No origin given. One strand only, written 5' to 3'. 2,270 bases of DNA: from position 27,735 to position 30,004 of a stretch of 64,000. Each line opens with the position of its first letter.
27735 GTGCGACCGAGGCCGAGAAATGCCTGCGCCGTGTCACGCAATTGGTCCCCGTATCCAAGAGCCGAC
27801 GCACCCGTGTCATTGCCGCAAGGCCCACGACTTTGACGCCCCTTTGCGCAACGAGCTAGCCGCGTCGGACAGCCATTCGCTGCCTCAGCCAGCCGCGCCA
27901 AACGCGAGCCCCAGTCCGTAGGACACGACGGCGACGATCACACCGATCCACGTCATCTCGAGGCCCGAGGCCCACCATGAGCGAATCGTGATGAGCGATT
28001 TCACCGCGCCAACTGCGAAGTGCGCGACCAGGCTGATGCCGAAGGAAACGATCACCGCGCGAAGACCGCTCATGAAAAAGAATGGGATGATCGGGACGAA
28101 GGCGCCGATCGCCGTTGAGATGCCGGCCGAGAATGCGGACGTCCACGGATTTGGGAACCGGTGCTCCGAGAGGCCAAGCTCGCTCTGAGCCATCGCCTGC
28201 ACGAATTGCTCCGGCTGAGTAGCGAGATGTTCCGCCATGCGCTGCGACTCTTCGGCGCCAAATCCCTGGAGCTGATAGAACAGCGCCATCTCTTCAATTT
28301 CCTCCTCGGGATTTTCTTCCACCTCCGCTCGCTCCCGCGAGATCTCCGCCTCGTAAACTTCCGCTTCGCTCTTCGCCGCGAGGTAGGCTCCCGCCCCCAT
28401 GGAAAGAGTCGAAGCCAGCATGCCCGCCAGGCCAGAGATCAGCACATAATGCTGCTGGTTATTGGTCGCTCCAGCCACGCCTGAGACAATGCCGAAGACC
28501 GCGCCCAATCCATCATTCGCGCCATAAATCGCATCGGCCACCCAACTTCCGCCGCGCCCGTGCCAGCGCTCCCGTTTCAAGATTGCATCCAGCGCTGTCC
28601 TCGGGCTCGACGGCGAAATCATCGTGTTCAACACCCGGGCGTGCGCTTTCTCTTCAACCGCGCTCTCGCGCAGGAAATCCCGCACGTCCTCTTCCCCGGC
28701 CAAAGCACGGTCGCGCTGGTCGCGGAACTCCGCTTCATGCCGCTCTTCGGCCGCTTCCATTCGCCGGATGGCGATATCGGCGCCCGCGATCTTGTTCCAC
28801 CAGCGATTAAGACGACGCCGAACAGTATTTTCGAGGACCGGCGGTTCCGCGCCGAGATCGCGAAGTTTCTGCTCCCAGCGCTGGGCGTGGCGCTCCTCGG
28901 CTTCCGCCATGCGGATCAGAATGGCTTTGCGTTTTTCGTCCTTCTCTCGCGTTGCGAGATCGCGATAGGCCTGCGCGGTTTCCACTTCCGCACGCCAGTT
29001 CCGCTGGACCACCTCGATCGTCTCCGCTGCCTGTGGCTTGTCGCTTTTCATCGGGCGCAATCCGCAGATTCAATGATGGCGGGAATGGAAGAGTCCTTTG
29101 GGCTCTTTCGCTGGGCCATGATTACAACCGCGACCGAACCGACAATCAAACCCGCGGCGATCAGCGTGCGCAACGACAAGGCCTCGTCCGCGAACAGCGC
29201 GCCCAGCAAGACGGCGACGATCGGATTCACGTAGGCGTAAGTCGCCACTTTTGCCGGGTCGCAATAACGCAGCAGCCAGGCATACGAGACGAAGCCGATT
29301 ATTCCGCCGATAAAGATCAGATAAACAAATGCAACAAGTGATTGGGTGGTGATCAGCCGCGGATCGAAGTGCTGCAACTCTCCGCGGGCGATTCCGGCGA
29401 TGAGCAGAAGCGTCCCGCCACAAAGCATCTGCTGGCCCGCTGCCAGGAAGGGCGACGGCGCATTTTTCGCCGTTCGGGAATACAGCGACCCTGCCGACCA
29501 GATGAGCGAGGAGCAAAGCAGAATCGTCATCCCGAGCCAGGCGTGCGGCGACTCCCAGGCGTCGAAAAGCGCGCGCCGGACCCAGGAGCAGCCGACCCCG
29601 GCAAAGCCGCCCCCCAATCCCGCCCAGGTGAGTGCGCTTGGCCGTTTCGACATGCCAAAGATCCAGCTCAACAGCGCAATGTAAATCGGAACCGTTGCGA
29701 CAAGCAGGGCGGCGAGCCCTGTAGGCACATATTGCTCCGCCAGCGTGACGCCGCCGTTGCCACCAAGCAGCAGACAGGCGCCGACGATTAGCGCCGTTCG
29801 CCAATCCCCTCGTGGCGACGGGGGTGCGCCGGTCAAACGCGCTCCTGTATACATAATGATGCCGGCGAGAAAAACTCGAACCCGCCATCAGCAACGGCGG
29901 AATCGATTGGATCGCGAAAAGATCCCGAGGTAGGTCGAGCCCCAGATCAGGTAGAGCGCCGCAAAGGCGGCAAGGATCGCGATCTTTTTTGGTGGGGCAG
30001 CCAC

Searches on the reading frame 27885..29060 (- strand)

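Call 46: search_protein_families(library=pfam, proteins=[window:27885-29060:-], max_evalue=0.001)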
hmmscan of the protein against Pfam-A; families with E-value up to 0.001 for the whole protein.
window:27885-29060:- (391 aa): 3 families
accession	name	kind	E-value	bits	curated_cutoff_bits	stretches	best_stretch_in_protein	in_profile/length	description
PF01988.24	VIT1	-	1.7e-65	221.3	28.1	1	175-384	2-213/214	VIT family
PF02915.23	Rubrerythrin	-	6.6e-05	23.8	22.8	1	16-146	1-135/137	Rubrerythrin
PF09537.16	DUF2383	-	0.00028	21.5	30.8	0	15-93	3-80/111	Domain of unknown function (DUF2383)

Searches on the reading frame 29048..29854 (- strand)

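Call 46: search_protein_families(library=pfam, proteins=[window:29048-29854:-], max_evalue=0.001)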
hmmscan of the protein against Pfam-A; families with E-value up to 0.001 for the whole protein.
window:29048-29854:- (268 aa): 1 family
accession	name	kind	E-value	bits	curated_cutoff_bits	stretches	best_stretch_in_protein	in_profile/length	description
PF00892.27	EamA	-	4.7e-26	92.1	28.2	2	107-245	2-134/135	EamA-like transporter family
